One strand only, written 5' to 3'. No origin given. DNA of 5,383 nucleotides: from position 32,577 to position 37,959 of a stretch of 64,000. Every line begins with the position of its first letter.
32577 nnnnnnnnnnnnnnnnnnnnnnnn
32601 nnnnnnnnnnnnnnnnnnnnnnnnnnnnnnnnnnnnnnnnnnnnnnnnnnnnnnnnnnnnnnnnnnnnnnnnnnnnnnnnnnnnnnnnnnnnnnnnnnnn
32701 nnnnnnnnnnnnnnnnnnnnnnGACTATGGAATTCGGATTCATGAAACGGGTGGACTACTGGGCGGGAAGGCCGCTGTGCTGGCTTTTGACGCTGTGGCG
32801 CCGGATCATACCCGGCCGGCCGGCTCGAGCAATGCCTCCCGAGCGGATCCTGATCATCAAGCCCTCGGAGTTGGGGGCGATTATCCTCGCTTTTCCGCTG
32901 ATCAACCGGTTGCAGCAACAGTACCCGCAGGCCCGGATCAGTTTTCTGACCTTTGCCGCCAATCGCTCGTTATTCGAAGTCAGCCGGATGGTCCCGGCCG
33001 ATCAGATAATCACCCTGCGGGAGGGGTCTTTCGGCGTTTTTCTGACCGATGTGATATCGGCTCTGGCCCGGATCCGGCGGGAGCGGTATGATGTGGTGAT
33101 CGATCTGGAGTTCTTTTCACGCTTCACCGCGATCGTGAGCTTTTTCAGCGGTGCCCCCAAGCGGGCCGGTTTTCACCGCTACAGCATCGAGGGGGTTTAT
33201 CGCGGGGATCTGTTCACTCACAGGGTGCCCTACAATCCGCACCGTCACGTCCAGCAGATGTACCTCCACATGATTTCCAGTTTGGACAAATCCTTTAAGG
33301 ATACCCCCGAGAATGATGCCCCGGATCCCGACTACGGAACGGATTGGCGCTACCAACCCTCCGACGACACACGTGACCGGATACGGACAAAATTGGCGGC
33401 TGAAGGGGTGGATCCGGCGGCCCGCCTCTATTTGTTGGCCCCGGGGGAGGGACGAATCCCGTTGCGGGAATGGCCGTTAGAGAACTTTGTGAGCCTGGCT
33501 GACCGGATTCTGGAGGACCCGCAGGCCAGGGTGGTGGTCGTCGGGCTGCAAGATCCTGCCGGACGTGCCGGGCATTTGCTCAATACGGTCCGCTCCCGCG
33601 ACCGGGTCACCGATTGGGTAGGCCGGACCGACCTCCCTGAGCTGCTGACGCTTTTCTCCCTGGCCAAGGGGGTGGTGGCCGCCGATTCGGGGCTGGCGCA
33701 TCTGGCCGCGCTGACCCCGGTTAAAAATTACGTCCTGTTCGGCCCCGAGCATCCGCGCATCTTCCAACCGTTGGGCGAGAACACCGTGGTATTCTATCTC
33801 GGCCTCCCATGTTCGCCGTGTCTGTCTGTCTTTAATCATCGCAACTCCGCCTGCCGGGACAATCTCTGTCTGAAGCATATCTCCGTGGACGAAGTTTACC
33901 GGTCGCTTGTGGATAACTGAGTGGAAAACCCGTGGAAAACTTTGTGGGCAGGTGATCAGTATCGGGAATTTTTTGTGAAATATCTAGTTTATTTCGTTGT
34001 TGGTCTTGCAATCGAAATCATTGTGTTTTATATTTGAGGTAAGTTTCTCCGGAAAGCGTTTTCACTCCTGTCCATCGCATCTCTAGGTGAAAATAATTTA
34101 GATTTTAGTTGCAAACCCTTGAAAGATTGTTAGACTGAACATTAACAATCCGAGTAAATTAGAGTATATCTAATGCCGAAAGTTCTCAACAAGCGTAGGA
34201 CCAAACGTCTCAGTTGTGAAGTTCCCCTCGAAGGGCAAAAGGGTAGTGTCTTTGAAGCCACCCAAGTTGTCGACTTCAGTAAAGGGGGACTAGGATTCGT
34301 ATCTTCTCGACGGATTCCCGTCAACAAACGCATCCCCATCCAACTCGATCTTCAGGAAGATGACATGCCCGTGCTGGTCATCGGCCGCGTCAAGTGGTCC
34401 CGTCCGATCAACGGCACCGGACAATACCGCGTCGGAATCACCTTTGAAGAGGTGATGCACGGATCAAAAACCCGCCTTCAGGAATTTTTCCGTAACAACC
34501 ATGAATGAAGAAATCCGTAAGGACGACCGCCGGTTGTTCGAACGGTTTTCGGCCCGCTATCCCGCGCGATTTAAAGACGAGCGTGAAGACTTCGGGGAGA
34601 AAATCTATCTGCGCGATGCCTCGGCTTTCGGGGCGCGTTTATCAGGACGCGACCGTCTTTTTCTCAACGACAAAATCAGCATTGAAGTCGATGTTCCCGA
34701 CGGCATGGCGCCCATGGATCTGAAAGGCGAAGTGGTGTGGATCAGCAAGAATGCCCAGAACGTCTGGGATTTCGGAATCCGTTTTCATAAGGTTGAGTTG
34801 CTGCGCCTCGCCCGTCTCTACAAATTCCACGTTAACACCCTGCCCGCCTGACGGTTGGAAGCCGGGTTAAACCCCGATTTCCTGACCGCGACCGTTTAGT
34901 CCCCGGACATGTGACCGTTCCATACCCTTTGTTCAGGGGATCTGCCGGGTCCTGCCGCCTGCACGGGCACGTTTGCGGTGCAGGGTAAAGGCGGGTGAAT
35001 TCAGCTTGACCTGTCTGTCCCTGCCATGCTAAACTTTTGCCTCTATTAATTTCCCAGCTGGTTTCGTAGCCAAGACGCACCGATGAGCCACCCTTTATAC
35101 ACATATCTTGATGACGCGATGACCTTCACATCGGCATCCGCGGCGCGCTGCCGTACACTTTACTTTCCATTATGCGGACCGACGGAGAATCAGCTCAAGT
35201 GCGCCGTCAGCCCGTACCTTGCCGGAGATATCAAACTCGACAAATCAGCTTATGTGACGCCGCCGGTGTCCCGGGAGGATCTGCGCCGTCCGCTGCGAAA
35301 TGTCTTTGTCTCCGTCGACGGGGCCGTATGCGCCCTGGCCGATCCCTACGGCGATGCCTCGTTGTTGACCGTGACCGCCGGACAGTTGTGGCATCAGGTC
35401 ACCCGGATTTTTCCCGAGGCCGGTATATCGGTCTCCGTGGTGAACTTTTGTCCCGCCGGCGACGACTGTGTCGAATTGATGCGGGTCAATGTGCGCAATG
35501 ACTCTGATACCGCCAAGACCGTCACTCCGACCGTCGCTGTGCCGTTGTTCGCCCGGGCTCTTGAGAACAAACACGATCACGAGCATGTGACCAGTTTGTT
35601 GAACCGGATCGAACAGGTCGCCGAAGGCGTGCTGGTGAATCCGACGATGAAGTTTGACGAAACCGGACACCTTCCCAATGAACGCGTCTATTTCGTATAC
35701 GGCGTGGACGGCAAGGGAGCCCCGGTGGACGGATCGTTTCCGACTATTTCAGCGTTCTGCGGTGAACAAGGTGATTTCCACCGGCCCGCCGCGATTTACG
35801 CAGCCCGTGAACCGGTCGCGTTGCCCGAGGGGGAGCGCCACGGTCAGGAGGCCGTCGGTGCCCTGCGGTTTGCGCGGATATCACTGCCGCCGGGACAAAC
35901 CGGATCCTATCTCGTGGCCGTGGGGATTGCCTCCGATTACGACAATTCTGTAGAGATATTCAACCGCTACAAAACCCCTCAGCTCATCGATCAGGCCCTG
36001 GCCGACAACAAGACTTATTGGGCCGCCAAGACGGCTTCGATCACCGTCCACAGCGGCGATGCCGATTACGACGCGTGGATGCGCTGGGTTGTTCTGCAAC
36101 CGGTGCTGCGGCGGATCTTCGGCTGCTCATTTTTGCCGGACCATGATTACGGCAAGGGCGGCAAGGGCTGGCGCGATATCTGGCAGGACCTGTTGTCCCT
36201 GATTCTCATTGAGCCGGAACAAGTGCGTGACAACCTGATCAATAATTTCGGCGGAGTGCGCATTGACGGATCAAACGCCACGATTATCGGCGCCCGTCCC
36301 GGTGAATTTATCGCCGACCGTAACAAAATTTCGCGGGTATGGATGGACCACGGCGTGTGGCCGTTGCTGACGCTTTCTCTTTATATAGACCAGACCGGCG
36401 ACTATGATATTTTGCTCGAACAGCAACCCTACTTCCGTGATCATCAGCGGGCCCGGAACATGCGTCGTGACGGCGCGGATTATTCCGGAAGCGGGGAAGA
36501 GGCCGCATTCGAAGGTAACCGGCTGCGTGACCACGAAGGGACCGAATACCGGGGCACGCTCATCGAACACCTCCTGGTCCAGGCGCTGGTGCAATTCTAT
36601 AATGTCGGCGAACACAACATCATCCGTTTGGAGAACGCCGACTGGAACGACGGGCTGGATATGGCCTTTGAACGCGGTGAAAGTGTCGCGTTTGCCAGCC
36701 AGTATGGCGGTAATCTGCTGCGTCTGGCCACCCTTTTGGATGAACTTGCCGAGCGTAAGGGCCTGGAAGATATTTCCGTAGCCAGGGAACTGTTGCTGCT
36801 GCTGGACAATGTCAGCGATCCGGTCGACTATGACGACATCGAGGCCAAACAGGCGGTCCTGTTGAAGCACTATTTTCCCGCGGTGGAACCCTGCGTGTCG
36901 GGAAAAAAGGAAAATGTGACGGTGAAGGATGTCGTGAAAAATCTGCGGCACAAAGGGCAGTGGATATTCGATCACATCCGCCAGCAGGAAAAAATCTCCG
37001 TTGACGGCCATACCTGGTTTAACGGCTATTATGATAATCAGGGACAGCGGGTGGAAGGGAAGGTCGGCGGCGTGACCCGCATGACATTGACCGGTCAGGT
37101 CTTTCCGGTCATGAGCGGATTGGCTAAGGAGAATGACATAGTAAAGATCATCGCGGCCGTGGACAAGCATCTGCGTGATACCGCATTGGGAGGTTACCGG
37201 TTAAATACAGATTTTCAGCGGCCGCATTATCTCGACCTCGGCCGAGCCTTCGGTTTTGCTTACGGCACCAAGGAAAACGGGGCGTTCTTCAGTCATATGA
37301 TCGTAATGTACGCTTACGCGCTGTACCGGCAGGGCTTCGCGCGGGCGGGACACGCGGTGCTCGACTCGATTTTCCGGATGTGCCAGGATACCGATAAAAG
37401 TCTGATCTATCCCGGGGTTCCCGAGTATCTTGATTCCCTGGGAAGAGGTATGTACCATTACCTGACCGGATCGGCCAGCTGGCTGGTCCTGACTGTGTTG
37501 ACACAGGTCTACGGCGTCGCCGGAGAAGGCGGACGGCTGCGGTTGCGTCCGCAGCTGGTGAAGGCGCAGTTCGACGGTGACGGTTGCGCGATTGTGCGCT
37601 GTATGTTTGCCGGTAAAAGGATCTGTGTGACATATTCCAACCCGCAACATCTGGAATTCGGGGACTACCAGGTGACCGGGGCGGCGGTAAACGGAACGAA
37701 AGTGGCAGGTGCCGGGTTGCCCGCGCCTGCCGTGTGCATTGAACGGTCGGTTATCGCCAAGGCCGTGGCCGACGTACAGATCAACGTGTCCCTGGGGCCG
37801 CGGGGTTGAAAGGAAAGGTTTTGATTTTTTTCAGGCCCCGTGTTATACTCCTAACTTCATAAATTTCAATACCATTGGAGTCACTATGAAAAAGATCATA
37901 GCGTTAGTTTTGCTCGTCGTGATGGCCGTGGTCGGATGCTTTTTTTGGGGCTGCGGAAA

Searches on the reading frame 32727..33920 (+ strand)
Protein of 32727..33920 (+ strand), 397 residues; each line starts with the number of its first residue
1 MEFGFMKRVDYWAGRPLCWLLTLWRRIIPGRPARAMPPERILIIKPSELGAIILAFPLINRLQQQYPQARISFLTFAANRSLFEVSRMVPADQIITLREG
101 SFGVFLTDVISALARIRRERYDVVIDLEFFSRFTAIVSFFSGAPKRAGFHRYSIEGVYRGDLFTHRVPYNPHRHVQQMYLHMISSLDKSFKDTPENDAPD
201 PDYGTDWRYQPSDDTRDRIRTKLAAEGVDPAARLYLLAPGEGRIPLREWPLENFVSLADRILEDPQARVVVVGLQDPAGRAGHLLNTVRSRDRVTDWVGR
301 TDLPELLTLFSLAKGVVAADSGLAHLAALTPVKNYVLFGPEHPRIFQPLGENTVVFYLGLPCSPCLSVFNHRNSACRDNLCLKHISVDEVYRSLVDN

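Call 17: search_protein_families(library=pfam, proteins=[window:32727-33920:+], max_evalue=0.0001)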
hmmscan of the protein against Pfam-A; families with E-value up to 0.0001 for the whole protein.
window:32727-33920:+ (397 aa): 1 family
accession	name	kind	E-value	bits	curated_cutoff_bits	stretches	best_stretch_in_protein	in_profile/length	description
PF01075.23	Glyco_transf_9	-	3.8e-23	82.5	22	1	115-367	7-238/247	Glycosyltransferase family 9 (heptosyltransferase)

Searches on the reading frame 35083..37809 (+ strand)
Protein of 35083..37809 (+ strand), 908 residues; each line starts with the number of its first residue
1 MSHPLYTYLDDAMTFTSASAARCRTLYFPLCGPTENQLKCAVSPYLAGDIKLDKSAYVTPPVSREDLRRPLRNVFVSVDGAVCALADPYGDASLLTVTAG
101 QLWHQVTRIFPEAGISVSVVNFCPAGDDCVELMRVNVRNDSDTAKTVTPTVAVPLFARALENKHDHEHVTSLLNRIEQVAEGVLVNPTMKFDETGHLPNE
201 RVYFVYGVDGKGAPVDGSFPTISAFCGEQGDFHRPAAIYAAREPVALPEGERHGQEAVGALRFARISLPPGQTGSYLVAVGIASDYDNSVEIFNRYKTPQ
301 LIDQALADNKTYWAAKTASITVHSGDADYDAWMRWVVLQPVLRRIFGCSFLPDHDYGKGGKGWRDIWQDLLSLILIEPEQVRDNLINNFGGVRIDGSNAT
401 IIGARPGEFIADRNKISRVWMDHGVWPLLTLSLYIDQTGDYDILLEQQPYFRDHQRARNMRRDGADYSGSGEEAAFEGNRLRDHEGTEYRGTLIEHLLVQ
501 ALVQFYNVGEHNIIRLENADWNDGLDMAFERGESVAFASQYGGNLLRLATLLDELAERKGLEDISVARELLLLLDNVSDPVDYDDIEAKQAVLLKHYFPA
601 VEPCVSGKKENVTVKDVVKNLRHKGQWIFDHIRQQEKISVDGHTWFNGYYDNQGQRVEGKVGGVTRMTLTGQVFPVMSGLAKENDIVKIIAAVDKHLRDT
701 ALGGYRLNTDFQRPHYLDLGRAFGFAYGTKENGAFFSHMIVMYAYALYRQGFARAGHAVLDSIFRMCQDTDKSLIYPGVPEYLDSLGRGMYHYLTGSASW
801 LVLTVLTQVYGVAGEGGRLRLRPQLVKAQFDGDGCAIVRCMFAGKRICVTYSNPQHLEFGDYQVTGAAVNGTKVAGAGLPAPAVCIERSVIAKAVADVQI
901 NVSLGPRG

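Call 17: search_protein_families(library=pfam, proteins=[window:35083-37809:+], max_evalue=0.0001)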
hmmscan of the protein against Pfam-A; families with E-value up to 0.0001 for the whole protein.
window:35083-37809:+ (908 aa): 2 families
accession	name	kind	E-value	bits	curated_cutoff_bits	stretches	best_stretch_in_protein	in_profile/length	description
PF17167.11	Glyco_hydro_94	-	1.5e-24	87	27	3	636-809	240-418/420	Glycosyl hydrolase 94 superfamily, catalytic domain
PF06165.18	GH94_b-supersand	-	9e-07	29.1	23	1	113-280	94-250/251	Glycosyl hydrolase 94, supersandwich domain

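Call 19: search_solved_structures(query=window:35083-37806:+, max_evalue=0.00001)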
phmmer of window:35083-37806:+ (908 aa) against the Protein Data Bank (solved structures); distinct sequences matched with E-value up to 0.00001: 16.
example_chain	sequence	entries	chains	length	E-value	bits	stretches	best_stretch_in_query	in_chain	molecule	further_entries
6ggy_A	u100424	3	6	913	1.5e-258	863.5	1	25-897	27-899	Laminaribiose phosphorylase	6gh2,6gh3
8ho9_A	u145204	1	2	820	8.3e-26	93.4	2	193-460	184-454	Cellobiose phosphorylase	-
8hob_A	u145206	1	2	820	1.5e-25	92.6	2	193-460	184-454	Cellobiose phosphorylase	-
3qde_A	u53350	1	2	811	3.3e-24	88.1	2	196-460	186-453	Cellobiose phosphorylase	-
8ho7_A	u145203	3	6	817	3.4e-24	88.1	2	196-460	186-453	Cellobiose phosphorylase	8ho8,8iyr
8rf9_A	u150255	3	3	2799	9.2e-17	63.5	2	636-827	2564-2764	Cyclic beta 1-2 glucan synthetase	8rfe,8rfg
8rf0_A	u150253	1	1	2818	9.4e-17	63.4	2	636-827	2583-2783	Cyclic beta-(1,2)-glucan synthase NdvB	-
8bou_A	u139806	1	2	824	2.2e-13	52.3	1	644-884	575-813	N,N'-diacetylchitobiose phosphorylase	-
1v7v_A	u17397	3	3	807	1.1e-12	50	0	653-877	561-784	chitobiose phosphorylase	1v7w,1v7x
2cqs_A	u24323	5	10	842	1.3e-12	49.8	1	113-451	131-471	Cellobiose Phosphorylase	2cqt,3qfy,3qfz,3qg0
3afj_A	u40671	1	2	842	6.3e-12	47.5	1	113-451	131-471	Cellobiose Phosphorylase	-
3act_A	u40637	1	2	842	7.3e-12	47.3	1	113-451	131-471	Cellobiose Phosphorylase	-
3rrs_A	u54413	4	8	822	1.9e-11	45.9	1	113-451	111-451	Cellobiose phosphorylase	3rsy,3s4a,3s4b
3s4c_A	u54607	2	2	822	2.1e-11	45.7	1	114-451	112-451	Lactose Phosphorylase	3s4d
3acs_A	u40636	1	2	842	2.7e-11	45.4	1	113-451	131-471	Cellobiose Phosphorylase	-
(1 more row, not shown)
